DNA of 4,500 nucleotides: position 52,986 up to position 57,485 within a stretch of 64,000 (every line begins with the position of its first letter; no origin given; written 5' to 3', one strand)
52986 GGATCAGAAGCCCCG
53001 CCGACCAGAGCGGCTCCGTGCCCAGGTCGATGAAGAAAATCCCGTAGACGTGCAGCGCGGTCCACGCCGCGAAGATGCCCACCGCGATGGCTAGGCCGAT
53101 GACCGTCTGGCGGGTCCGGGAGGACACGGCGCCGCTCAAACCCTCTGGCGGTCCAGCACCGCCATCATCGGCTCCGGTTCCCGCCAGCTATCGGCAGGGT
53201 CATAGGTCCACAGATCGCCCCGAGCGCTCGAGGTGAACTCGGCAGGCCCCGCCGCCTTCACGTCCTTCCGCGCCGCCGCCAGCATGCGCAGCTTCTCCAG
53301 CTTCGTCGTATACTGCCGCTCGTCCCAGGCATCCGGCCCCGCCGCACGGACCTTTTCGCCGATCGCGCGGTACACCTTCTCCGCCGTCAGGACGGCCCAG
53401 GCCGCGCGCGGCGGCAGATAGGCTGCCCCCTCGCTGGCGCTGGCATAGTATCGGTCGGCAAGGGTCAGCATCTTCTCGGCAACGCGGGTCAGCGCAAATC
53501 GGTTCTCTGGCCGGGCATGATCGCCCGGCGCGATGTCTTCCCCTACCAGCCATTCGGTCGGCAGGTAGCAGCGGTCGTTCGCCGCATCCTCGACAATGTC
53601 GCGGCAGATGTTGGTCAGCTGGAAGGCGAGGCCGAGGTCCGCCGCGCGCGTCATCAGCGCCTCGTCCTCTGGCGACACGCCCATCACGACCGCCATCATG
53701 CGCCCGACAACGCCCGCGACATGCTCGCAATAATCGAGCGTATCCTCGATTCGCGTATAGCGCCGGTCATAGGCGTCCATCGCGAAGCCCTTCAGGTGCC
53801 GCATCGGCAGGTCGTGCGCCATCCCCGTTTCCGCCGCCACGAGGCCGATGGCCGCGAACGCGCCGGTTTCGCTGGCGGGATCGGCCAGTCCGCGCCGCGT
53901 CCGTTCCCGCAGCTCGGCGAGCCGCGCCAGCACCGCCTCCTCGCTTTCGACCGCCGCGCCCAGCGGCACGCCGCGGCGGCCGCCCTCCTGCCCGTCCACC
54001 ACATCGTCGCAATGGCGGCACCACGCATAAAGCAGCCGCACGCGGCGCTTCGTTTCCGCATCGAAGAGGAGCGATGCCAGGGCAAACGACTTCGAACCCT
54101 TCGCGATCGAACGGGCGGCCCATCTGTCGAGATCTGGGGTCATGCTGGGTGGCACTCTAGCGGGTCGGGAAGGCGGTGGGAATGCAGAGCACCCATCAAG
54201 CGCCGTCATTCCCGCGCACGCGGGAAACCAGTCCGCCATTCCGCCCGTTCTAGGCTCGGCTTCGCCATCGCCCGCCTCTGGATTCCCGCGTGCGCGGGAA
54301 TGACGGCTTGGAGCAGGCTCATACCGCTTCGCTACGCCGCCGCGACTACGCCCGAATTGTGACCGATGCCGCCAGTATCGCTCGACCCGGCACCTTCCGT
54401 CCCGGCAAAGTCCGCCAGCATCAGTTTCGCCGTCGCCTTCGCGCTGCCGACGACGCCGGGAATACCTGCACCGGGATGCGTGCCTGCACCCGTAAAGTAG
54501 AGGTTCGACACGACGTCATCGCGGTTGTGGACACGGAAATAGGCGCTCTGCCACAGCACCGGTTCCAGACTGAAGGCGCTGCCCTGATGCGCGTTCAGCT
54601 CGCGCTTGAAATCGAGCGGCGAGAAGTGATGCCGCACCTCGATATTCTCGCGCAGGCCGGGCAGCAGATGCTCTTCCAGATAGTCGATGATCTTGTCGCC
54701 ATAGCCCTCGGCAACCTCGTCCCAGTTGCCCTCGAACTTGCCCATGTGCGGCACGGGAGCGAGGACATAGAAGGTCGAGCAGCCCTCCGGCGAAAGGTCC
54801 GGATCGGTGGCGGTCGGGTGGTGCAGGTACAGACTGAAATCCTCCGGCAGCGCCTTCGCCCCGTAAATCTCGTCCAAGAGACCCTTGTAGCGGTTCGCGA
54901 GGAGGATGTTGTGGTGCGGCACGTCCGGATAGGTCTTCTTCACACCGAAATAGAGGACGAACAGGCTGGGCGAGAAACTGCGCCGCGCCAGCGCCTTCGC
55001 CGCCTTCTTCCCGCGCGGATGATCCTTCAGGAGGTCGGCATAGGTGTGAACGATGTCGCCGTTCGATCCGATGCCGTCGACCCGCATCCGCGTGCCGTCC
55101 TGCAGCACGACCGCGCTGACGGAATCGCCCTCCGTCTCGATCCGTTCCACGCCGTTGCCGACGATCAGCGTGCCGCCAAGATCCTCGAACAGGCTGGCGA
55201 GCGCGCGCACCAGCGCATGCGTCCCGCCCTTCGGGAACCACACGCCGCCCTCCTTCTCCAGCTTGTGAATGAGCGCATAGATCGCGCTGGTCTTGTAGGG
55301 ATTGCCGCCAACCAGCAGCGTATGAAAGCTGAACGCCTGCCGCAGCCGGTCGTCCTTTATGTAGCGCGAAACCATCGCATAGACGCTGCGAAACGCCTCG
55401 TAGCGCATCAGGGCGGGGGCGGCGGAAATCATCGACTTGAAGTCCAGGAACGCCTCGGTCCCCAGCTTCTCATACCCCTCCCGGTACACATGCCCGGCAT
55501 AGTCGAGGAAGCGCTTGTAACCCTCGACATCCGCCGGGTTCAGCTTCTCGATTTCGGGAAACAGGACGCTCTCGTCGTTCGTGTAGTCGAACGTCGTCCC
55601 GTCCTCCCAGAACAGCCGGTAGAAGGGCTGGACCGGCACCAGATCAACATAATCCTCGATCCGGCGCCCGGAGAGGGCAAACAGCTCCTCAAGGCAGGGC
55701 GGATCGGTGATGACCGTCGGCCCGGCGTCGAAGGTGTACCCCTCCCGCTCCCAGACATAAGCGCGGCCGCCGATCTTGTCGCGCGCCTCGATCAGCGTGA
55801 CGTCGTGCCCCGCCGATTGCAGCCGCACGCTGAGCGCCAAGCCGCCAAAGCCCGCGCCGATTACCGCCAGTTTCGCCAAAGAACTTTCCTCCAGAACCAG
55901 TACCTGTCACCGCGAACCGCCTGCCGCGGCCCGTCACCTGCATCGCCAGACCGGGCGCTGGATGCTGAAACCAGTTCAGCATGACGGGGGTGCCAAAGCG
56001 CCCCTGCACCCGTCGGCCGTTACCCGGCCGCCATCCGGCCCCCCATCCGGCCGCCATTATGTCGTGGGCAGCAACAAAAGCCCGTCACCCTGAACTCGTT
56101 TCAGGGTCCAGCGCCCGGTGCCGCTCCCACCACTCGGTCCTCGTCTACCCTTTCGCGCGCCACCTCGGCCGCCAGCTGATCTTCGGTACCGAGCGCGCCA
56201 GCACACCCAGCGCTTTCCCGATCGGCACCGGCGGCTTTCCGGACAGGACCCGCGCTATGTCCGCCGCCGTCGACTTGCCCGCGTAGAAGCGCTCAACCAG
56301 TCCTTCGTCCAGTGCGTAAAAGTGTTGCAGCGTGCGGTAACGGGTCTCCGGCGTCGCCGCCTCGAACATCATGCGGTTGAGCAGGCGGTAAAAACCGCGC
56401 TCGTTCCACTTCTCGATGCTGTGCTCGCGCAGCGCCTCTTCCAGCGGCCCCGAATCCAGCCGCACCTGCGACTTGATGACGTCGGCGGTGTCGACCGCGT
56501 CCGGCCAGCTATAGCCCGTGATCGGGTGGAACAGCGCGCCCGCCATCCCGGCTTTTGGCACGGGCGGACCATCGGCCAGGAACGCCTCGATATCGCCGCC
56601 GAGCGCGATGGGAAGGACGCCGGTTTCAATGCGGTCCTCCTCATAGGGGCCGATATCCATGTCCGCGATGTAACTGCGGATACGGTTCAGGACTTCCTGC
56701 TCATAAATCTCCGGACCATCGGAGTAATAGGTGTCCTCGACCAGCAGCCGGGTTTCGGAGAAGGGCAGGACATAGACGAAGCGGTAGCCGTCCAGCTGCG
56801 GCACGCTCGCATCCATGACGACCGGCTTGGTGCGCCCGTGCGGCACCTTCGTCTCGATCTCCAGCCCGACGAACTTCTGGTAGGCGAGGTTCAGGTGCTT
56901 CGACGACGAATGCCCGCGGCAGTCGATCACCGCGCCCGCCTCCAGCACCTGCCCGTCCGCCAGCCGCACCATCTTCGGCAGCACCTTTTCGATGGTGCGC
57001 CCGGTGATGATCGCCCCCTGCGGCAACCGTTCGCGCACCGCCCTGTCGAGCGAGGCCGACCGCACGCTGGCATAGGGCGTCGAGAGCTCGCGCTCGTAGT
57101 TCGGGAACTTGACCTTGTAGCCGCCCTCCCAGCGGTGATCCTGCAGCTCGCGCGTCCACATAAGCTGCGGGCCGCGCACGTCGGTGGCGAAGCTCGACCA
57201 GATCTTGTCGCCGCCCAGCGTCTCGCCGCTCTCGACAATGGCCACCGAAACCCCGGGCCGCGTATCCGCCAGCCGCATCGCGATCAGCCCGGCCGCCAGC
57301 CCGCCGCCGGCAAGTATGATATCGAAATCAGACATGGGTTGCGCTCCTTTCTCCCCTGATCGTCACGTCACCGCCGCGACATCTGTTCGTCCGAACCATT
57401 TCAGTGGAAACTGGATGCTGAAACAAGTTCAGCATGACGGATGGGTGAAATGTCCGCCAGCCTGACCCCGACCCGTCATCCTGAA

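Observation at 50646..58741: Carotenoid cluster with an embedded PAPS-type sulfotransferase: candidate pathway for sulfated keto-hydroxy carotenoids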

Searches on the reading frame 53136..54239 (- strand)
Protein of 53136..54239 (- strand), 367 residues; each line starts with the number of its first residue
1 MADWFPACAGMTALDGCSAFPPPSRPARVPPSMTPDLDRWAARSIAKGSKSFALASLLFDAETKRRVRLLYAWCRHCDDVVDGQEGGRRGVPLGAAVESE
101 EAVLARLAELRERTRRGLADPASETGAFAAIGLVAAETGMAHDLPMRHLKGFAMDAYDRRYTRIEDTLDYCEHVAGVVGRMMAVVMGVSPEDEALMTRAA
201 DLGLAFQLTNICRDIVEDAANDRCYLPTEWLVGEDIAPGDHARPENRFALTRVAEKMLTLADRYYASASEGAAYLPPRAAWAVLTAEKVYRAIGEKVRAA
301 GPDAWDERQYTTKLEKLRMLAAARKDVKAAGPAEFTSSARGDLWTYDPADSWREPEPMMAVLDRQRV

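Call 3: search_protein_families(library=pfam, proteins=[window:53136-54239:-], max_evalue=0.01)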
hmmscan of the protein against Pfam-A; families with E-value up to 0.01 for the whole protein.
window:53136-54239:- (367 aa): 1 family
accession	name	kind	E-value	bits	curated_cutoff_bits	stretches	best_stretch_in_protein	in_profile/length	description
PF00494.24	SQS_PSY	-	2.9e-63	214.5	26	1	46-312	2-260/263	Squalene/phytoene synthase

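Call 4: search_protein_families(library=ncbifam, proteins=[window:53136-54239:-], max_evalue=0.01)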
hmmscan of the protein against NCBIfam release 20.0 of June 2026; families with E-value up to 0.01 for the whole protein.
window:53136-54239:- (367 aa): 6 families
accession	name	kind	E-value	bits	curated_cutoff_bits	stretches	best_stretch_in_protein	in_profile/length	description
NF042419.1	Phyto_syn_CrtB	equivalog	6.6e-100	334.6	480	1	40-344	6-302/306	15-cis-phytoene synthase CrtB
NF045921.1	PhytnSynCrtBRhod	equivalog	1.1e-55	189.3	500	1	41-326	10-278/307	15-cis-phytoene synthase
TIGR03465.1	HpnD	equivalog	1.4e-40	139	278.6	1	47-322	4-263/267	presqualene diphosphate synthase HpnD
TIGR03464.1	HpnC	equivalog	1.4e-32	113.3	250.45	1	51-323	8-265/267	squalene synthase HpnC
NF045686.1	PhytoSynCyanob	equivalog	5e-31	107.9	550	1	45-323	28-303/310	15-cis-phytoene synthase CrtB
TIGR01559.1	squal_synth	equivalog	7.2e-09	35.3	286.75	1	158-230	124-202/337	squalene synthase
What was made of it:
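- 53136..54239 (-): crtB, phytoene synthase. The likely real start gives 335 aa, ending at 54143. SQS_PSY E=2.9e-63 and NF042419 E=6.6e-100 (calls 3, 4).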

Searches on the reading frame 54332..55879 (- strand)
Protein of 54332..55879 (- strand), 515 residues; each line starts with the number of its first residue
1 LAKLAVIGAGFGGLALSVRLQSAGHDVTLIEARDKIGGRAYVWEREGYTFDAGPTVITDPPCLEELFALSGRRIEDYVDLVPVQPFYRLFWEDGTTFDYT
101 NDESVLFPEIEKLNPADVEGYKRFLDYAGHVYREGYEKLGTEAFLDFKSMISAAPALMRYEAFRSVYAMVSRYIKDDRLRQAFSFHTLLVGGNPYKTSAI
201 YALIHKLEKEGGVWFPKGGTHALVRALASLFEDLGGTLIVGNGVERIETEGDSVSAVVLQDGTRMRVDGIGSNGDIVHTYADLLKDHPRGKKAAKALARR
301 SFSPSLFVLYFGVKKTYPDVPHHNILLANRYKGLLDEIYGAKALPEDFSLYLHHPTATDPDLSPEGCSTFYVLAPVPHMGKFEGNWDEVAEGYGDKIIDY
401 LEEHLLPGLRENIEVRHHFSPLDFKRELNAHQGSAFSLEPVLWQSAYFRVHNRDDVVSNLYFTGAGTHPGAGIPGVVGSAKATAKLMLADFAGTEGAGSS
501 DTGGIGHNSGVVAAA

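Call 3: search_protein_families(library=pfam, proteins=[window:54332-55879:-], max_evalue=0.01)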
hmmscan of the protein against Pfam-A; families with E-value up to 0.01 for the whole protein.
window:54332-55879:- (515 aa): 9 families
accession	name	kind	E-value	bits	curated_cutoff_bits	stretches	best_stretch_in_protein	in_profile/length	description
PF01593.30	Amino_oxidase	-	9.3e-48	164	19.8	1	12-487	2-442/443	Flavin containing amine oxidoreductase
PF13450.12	NAD_binding_8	-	3.2e-15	56.6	21.9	1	6-67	1-65/68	NAD(P)-binding Rossmann-like domain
PF01266.30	DAO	-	2.6e-10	40.8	27.9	1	4-264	2-192/353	FAD dependent oxidoreductase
PF00070.33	Pyr_redox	-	1.7e-07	32.1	22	1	3-37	1-35/82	Pyridine nucleotide-disulphide oxidoreductase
PF07992.20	Pyr_redox_2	-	1.3e-06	28.5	26.1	1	3-37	144-178/291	Pyridine nucleotide-disulphide oxidoreductase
PF00890.30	FAD_binding_2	-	0.00011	22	20.4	1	5-40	3-37/414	FAD binding domain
PF05834.18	Lycopene_cycl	-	0.00032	20.3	23.4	1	4-51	2-52/380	Lycopene cyclase protein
PF03486.20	HI0933_like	-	0.00049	20.1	50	0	3-38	2-37/244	HI0933-like protein Rossmann domain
PF12831.13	FAD_oxidored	-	0.0071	16.1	27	0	5-39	3-37/416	FAD dependent oxidoreductase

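Call 4: search_protein_families(library=ncbifam, proteins=[window:54332-55879:-], max_evalue=0.01)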
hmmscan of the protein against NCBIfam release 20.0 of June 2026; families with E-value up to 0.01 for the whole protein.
window:54332-55879:- (515 aa): 45 families (the best 25 are shown)
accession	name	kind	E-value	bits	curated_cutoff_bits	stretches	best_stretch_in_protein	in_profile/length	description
TIGR02734.1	crtI_fam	subfamily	1.9e-202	673.5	238.1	1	5-492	2-493/504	phytoene desaturase family protein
NF058655.1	CrtID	equivalog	1.9e-98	330.4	640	1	5-483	2-477/478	bifunctional phytoene desaturase/3,4-desaturase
NF045637.1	carotdesatCrtDProt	equivalog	1.9e-71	241.1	580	1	5-490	2-485/485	1-hydroxycarotenoid 3,4-desaturase CrtD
NF042421.1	hydcarot_desat_CrtD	equivalog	6.6e-65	219.4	500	1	1-487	1-483/487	1-hydroxycarotenoid 3,4-desaturase CrtD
TIGR02730.1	carot_isom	equivalog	6e-31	107.8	586.9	1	5-490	4-491/493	carotenoid isomerase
NF045689.1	BCarotKetCrtO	equivalog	3.5e-27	95.2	1000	2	345-482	383-532/563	beta-carotene ketolase CrtO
TIGR02733.1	desat_CrtD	equivalog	4.4e-21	75.1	549.7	2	175-489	183-490/492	C-3',4' desaturase CrtD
NF005560.0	PRK07233.1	equivalog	5.5e-12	45.2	252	1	3-51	2-50/435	hypothetical protein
TIGR03467.1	HpnE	equivalog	2.2e-10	40.4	283.05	1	5-56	2-55/430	hydroxysqualene dehydroxylase HpnE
TIGR00562.1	proto_IX_ox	equivalog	2.8e-08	32.8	97.85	1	1-57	2-60/470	protoporphyrinogen oxidase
NF005548.0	PRK07208.1-4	equivalog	9.3e-08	31.1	389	1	3-54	5-56/488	hypothetical protein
NF008845.0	PRK11883.1-5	equivalog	2.8e-07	29.2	560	1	3-55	6-64/468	protoporphyrinogen oxidase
NF005313.0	PRK06847.1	subfamily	3.2e-06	26.4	372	1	2-35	5-38/375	hypothetical protein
NF009410.0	PRK12771.1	subfamily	4.2e-06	25.6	516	1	3-38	140-175/566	NAD(P)-binding protein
NF005547.0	PRK07208.1-3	equivalog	5e-06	25.5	380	1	3-53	6-56/465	hypothetical protein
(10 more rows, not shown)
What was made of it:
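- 54332..55879 (-): crtI, phytoene desaturase. TIGR02734 scores 673.5 bits against a 238-bit cut-off (call 4).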

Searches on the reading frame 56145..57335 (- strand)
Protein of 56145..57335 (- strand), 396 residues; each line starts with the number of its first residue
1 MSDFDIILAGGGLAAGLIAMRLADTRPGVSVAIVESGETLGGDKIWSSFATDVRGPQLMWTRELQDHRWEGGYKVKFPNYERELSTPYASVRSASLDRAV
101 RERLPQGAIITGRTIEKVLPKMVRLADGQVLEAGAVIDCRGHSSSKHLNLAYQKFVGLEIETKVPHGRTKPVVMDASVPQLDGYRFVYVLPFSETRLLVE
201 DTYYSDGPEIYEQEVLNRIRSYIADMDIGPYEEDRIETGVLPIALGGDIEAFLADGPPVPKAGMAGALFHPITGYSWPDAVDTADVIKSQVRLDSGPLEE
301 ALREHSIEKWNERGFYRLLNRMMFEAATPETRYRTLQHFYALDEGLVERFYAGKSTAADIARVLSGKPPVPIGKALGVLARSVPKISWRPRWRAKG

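Call 3: search_protein_families(library=pfam, proteins=[window:56145-57335:-], max_evalue=0.01)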
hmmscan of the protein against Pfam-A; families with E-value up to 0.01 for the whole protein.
window:56145-57335:- (396 aa): 2 families
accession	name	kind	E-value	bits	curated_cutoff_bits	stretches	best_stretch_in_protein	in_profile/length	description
PF05834.18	Lycopene_cycl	-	1.7e-82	278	23.4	1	5-374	1-377/380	Lycopene cyclase protein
PF01266.30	DAO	-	0.0051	16.8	27.9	0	82-223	136-297/353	FAD dependent oxidoreductase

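Call 4: search_protein_families(library=ncbifam, proteins=[window:56145-57335:-], max_evalue=0.01)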
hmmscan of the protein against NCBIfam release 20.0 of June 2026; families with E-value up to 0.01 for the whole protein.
window:56145-57335:- (396 aa): 3 families
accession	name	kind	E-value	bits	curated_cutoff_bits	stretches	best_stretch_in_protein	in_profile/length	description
TIGR01789.1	lycopene_cycl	equivalog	3.6e-122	408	215.2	1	5-376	1-370/370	lycopene beta-cyclase CrtY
TIGR01790.1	carotene-cycl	subfamily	1.7e-87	294.1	209.5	1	5-376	1-387/387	lycopene cyclase family protein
NF045687.1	LycopCycCtrL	equivalog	0.0025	16.8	500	1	4-276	2-282/410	lycopene beta cyclase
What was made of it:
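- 56145..57335 (-): crtY, lycopene beta-cyclase. TIGR01789 scores 408 bits against a 215-bit cut-off (call 4).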
